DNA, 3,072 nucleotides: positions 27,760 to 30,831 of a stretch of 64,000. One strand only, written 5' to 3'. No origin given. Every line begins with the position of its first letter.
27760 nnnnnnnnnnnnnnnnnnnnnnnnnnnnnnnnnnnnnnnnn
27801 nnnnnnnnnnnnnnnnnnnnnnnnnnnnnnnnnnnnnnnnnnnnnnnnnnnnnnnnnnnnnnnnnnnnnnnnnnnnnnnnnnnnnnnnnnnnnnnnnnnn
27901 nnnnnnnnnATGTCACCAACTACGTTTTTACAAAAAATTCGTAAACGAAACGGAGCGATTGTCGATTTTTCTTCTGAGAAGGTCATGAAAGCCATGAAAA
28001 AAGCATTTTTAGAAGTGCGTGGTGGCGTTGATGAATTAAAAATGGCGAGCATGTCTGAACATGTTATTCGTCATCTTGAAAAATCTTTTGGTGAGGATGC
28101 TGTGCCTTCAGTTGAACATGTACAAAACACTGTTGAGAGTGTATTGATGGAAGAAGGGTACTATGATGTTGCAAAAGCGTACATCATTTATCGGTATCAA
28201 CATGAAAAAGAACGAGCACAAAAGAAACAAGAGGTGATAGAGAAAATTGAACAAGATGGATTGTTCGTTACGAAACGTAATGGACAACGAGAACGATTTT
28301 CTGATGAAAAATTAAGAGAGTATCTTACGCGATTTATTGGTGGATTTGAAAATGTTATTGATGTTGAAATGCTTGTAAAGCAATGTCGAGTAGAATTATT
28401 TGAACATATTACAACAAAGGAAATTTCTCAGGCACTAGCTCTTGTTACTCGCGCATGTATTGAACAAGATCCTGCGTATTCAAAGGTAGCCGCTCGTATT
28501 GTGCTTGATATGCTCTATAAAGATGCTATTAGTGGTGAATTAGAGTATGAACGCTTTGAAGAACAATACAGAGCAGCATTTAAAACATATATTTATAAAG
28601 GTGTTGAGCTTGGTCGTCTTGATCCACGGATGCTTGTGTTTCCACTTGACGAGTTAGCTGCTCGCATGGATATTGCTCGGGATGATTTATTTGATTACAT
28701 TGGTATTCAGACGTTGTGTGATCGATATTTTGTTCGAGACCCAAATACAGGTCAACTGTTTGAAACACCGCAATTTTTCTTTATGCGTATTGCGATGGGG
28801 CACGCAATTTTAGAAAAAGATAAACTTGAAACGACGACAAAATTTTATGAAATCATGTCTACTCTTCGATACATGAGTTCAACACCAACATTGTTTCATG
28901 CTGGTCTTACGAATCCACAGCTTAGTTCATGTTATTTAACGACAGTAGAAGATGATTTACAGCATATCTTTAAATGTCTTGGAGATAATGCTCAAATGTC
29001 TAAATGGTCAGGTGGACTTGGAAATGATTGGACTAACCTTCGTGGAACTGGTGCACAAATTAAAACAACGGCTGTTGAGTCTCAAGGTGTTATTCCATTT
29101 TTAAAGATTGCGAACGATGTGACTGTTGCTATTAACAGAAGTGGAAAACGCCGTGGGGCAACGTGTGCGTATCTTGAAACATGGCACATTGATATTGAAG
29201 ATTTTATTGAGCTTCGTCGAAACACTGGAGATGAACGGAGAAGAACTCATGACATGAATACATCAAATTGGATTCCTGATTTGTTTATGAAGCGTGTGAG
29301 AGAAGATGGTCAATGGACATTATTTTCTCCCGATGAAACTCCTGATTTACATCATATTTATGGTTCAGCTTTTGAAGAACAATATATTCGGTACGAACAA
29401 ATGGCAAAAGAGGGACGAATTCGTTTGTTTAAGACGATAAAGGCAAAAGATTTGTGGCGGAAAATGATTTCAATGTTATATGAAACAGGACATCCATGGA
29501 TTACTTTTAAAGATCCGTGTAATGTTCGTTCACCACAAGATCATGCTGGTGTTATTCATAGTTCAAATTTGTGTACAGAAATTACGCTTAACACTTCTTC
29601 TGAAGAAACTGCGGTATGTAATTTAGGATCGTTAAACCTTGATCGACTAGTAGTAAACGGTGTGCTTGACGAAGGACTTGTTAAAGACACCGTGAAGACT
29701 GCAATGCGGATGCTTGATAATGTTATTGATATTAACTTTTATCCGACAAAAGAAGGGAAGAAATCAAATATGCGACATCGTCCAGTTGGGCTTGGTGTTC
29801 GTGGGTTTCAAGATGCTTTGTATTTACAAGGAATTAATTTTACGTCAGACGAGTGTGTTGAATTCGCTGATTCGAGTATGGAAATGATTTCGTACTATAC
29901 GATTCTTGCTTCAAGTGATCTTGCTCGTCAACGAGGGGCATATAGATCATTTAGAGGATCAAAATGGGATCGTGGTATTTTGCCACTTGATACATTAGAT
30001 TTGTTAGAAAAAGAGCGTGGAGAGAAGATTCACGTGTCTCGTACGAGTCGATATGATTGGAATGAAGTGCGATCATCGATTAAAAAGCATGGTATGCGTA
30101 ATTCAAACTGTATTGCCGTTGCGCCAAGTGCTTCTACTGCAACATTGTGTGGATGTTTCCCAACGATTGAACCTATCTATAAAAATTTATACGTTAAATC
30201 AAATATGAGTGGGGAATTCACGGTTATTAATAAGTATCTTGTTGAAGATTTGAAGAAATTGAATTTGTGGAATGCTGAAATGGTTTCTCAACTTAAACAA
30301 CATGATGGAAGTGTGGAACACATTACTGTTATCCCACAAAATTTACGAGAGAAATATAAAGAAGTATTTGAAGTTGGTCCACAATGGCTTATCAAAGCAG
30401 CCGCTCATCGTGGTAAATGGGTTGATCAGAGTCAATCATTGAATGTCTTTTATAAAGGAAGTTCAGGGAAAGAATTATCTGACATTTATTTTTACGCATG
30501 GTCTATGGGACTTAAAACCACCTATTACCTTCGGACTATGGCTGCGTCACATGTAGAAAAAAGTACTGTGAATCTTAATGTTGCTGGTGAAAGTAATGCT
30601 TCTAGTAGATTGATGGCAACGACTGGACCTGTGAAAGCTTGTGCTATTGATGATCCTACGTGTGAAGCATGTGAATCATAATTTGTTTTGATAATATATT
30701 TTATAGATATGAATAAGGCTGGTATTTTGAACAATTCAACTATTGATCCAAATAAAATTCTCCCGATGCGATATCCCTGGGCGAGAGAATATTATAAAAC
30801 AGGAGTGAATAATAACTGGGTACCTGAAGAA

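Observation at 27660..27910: nrdAB promoter carries tandem NrdR boxes plus a perfect DnaA box, yet no nrdR gene is nearby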

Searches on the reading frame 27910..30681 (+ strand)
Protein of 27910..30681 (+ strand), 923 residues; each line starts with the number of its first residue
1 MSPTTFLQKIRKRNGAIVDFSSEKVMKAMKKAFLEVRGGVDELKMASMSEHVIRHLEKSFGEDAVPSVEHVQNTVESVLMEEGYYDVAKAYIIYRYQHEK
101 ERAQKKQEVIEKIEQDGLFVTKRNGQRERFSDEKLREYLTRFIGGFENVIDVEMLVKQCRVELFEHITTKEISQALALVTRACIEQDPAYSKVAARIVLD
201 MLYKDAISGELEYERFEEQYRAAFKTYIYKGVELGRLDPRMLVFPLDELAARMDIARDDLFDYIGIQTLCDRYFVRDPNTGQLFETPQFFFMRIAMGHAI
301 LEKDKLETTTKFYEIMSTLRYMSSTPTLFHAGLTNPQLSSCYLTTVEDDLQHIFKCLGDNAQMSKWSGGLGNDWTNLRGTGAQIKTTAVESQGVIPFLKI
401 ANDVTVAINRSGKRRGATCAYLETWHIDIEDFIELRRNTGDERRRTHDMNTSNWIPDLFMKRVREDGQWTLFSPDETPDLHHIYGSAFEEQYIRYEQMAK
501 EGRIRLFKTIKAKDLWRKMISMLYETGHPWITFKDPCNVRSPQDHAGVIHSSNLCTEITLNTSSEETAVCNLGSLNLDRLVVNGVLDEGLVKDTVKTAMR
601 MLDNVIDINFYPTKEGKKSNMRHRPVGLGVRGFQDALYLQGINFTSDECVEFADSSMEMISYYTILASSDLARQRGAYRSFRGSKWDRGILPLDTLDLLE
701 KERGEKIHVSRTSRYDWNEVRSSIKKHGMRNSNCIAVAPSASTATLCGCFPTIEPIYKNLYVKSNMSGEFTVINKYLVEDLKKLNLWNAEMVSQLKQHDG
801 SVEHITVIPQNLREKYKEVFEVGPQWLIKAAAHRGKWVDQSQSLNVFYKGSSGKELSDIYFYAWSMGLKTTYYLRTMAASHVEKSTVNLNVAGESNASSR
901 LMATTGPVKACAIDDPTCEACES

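Call 8: search_protein_families(library=pfam, proteins=[window:27910-30681:+])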
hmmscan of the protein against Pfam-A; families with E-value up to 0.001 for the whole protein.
window:27910-30681:+ (923 aa): 3 families
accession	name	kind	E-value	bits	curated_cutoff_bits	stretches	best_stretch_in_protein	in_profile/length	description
PF02867.20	Ribonuc_red_lgC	-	1.6e-189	631.3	23.9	1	339-874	1-523/523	Ribonucleotide reductase, barrel domain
PF03477.21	ATP-cone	-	2.4e-27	95.7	25.8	2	9-99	2-87/88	ATP cone domain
PF00317.26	Ribonuc_red_lgN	-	5.4e-22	78.1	28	1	260-335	2-76/77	Ribonucleotide reductase, all-alpha domain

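Call 9: find_encoding_contigs(protein=window:27910-30681:+, flank=10000, max_places=6)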
Protein window:27910-30681:+ (923 aa): 23 contigs read that carry it; 5 places shown.
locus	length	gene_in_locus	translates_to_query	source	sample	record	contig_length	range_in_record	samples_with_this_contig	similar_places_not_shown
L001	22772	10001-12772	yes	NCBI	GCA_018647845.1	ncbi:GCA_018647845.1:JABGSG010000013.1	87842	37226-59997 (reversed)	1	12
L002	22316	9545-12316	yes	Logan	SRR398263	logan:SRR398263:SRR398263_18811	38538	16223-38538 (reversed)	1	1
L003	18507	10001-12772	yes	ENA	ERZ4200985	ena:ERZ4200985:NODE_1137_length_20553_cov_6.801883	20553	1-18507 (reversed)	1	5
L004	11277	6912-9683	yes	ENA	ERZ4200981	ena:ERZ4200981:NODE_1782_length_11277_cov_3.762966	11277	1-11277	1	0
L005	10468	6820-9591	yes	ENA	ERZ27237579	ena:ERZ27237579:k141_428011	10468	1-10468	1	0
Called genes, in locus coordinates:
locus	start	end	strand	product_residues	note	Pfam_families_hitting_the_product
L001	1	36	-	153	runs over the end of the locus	PF01252:Peptidase_A8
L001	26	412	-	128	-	PF01258:zf-dskA_traR (weak)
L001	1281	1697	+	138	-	PF00293:NUDIX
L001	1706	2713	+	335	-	-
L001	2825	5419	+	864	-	-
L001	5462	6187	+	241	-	PF01988:VIT1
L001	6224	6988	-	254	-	PF01978:TrmB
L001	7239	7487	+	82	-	-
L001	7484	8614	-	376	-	PF01555:N6_N4_Mtase (weak), PF01170:UPF0020, PF03602:Cons_hypoth95, PF13649:Methyltransf_25 (faint), PF13847:Methyltransf_31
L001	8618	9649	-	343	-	PF06068:TIP49 (faint), PF05496:RuvB_N, PF01078:Mg_chelatase (faint), PF07728:AAA_5 (weak), PF00004:AAA, PF17864:AAA_lid_4, PF05491:WHD_RuvB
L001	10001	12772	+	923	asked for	PF03477:ATP-cone, PF00317:Ribonuc_red_lgN, PF02867:Ribonuc_red_lgC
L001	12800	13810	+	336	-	PF00268:Ribonuc_red_sm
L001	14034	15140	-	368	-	PF01594:AI-2E_transport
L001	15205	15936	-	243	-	PF01479:S4, PF00849:PseudoU_synth_2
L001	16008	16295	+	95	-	-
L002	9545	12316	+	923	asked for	PF03477:ATP-cone, PF00317:Ribonuc_red_lgN, PF02867:Ribonuc_red_lgC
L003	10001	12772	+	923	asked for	PF03477:ATP-cone, PF00317:Ribonuc_red_lgN, PF02867:Ribonuc_red_lgC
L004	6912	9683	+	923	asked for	PF03477:ATP-cone, PF00317:Ribonuc_red_lgN, PF02867:Ribonuc_red_lgC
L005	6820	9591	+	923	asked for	PF03477:ATP-cone, PF00317:Ribonuc_red_lgN, PF02867:Ribonuc_red_lgC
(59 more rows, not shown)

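Call 11: find_related_loci(query=window:27910-30681:+, collection=genome_contigs, flank=3000)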
Query window:27910-30681:+ (923 aa) in genome_contigs; peptide patterns used: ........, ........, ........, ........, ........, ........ (x = any residue, [..] = any of these).
437 stretches matched a pattern; 355 encode a relative of the query (tblastn E <= 1e-3); the best 80 are kept; 80 distinct loci.
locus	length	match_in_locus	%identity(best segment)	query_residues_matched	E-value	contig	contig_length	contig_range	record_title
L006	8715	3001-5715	64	5-910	0e+0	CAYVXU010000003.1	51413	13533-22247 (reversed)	MAG TPA_asm: uncultured Candidatus Saccharibacteria bacterium isolate SRP124282_co5_13 genome assembly, contig: NODE_15_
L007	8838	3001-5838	61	4-922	0e+0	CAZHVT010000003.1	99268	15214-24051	MAG TPA_asm: uncultured Gammaproteobacteria bacterium isolate SRP200020_co3_78 genome assembly, contig: NODE_230_length_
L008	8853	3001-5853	60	13-922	0e+0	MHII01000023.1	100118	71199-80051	MAG: Candidatus Buchananbacteria bacterium RIFCSPHIGHO2_02_FULL_39_17 rifcsphigho2_02_scaffold_378, whole genome shotgun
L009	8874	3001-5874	60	7-922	0e+0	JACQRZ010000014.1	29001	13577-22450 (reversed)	MAG: Candidatus Uhrbacteria bacterium isolate NC_groundwater_1372_Ag_S-0.2um_44_36 S_p2_S4_coassembly_k141_1199437, whol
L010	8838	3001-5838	60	10-922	0e+0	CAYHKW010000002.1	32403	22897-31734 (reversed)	MAG TPA_asm: uncultured Gammaproteobacteria bacterium isolate ERP119705_co13_484 genome assembly, contig: NODE_1682_leng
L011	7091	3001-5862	59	7-922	0e+0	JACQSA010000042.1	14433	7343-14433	MAG: Candidatus Uhrbacteria bacterium isolate NC_groundwater_1373_Ag_S-0.2um_44_41 S_p2_S4_coassembly_k141_2587814, whol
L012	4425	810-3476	63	9-896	0e+0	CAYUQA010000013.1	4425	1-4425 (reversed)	MAG TPA_asm: uncultured Candidatus Saccharibacteria bacterium isolate binchicken_co203_53 genome assembly, contig: k141_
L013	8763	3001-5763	61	1-919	0e+0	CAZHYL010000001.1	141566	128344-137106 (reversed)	MAG TPA_asm: uncultured Candidatus Saccharibacteria bacterium isolate binchicken_co347_150 genome assembly, contig: NODE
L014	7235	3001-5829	59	9-922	0e+0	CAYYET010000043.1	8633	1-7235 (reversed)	MAG TPA_asm: uncultured Bdellovibrionales bacterium isolate SRP135725_co1_601 genome assembly, contig: NODE_11851_length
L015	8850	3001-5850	59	9-922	0e+0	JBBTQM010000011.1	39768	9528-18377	MAG: Patescibacteria group bacterium isolate H43-bin055_1 H43_bin055_1_000000000011, whole genome shotgun sequence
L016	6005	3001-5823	60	7-922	0e+0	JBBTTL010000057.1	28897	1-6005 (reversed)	MAG: Patescibacteria group bacterium isolate H52-bin127_1 H52_bin127_1_000000000057, whole genome shotgun sequence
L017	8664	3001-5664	61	9-896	0e+0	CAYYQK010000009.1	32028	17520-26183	MAG TPA_asm: uncultured Candidatus Saccharibacteria bacterium isolate binchicken_co326_164 genome assembly, contig: NODE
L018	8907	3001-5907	57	7-922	0e+0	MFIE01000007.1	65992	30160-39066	MAG: Candidatus Giovannonibacteria bacterium RIFCSPLOWO2_01_FULL_46_13 rifcsplowo2_01_scaffold_1221, whole genome shotgu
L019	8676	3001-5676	60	7-896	0e+0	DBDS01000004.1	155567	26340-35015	MAG TPA_asm: Patescibacteria group bacterium UBA926 UBA926_contig_307, whole genome shotgun sequence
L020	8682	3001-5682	59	1-893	0e+0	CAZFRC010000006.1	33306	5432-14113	MAG TPA_asm: uncultured Candidatus Saccharibacteria bacterium isolate binchicken_co58_84 genome assembly, contig: NODE_1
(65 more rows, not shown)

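Call 37: list_cluster_members(proteins=[window:27910-30681:+, window:26527-27558:-, window:10923-12338:-, window:9519-10646:-, window:57956-61834:+, window:13958-15337:-])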
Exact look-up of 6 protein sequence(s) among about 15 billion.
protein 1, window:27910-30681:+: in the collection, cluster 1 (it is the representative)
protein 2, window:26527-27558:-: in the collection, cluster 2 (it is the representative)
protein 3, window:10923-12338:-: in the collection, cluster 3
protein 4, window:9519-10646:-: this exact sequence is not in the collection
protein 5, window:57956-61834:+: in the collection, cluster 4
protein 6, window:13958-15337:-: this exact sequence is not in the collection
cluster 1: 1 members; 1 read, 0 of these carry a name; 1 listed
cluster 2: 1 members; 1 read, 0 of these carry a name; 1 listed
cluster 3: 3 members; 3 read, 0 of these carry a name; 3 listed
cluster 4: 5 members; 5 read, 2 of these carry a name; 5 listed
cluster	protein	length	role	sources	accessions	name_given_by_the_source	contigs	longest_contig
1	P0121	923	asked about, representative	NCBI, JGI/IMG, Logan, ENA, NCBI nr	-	-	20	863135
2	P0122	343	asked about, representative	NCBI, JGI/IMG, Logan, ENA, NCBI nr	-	-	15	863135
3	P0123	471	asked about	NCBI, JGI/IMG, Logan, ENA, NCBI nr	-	-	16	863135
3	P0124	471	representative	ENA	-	-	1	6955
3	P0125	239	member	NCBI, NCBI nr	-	-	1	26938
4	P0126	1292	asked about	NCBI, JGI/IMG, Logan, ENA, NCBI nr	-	-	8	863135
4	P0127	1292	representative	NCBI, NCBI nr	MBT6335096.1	MAG: DNA-directed RNA polymerase subunit beta' [Candidatus Magasanikbacteria bacterium] | DNA-directed RNA polymerase subunit beta' [Candidatus Magasanikbacteria bacterium]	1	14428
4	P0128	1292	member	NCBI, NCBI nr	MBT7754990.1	MAG: DNA-directed RNA polymerase subunit beta' [Candidatus Magasanikbacteria bacterium] | DNA-directed RNA polymerase subunit beta' [Candidatus Magasanikbacteria bacterium]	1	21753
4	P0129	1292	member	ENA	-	-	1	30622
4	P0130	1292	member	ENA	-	-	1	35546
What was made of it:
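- Tried and rejected: None had the 863,135-bp longest-contig signature of the window's proteins (call 37).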

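Call 42: find_related_loci(query=window:27910-30681:+, collection=metagenome_contigs, flank=2500)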
Query window:27910-30681:+ (923 aa) in metagenome_contigs; peptide patterns used: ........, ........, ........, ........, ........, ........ (x = any residue, [..] = any of these).
409 stretches matched a pattern; 235 encode a relative of the query (tblastn E <= 1e-3); the best 80 are kept; 80 distinct loci.
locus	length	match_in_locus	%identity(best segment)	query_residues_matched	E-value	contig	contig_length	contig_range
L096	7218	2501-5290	75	1-922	0e+0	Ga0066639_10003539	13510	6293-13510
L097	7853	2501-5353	60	13-922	0e+0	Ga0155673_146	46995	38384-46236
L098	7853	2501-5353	60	13-922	0e+0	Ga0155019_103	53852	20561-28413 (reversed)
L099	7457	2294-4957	63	9-896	0e+0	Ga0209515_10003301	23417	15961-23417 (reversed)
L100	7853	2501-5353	60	8-922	0e+0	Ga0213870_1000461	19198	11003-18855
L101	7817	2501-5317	60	9-922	0e+0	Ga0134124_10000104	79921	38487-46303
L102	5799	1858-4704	59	9-922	0e+0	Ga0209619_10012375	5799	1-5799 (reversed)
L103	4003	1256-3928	62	9-899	0e+0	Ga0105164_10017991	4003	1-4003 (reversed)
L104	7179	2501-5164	62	9-896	0e+0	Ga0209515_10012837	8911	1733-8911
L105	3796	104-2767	62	9-896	0e+0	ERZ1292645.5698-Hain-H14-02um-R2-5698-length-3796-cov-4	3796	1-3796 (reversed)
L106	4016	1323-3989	62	7-896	0e+0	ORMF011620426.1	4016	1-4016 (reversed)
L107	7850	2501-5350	59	9-922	0e+0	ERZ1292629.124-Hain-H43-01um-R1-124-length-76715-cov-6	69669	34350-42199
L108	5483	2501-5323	59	7-922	0e+0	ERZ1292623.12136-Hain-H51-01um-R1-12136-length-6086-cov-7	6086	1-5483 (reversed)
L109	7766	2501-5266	59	7-922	0e+0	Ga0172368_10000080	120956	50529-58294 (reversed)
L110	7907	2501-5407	57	7-922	0e+0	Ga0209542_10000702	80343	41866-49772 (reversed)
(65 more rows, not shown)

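Call 50: search_protein_families(library=ncbifam, proteins=[window:27910-30681:+], max_evalue=0.00001)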
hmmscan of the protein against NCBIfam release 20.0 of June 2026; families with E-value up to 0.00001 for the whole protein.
window:27910-30681:+ (923 aa): 23 families
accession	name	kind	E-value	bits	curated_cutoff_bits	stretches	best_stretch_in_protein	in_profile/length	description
NF005544.0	PRK07207.1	equivalog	0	1283.4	965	1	8-921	34-964/965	ribonucleoside-diphosphate reductase subunit alpha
NF009029.0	PRK12365.1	equivalog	0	1059.4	1350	1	10-895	120-1012/1046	ribonucleoside-diphosphate reductase subunit alpha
NF005101.0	PRK06539.1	equivalog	1.5e-220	734.4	988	1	118-906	3-791/822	ribonucleoside-diphosphate reductase subunit alpha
TIGR02506.1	NrdE_NrdA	equivalog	2.9e-213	709.7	341.05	1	263-876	1-615/616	ribonucleoside-diphosphate reductase subunit alpha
NF006279.0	PRK08447.1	equivalog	1.4e-190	635.5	1082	3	119-564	3-435/789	ribonucleoside-diphosphate reductase subunit alpha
NF009028.0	PRK12364.1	equivalog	1.5e-149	499.5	1377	3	9-566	2-544/842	ribonucleoside-diphosphate reductase subunit alpha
NF006665.0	PRK09209.1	equivalog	4.1e-140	468.4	1057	2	119-769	11-670/761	ribonucleoside-diphosphate reductase subunit alpha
NF005483.0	PRK07088.1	equivalog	2.2e-133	446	1214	3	121-565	6-468/764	ribonucleoside-diphosphate reductase subunit alpha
NF006577.0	PRK09102.1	equivalog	7.7e-111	371.2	620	3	252-480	16-232/604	ribonucleoside-diphosphate reductase subunit alpha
TIGR02504.1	NrdJ_Z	equivalog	2.6e-107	359.9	399.95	1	269-870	5-592/606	adenosylcobalamin-dependent ribonucleoside-diphosphate reductase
NF005010.0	PRK06406.1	subfamily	7e-98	328.8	1125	4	504-688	385-565/771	vitamin B12-dependent ribonucleotide reductase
NF006417.0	PRK08665.1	equivalog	8.7e-96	321.8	961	1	268-871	19-560/759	vitamin B12-dependent ribonucleotide reductase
NF006578.0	PRK09103.1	equivalog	1.4e-92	311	813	1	117-809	4-686/761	class 1a ribonucleoside-diphosphate reductase subunit alpha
TIGR04170.1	RNR_1b_NrdE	exception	1.2e-78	265.1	750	2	293-761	115-594/698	class 1b ribonucleoside-diphosphate reductase subunit alpha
TIGR02510.1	NrdE-prime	equivalog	3.2e-61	207.5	602.25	3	710-880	373-545/560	ribonucleoside-diphosphate reductase subunit alpha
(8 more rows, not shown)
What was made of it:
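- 27910..30681 (+): nrdA, class I ribonucleotide reductase large subunit with an N-terminal ATP-cone. Pfam (call 8) and NCBIfam NF005544 at 1283 bits (call 50).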
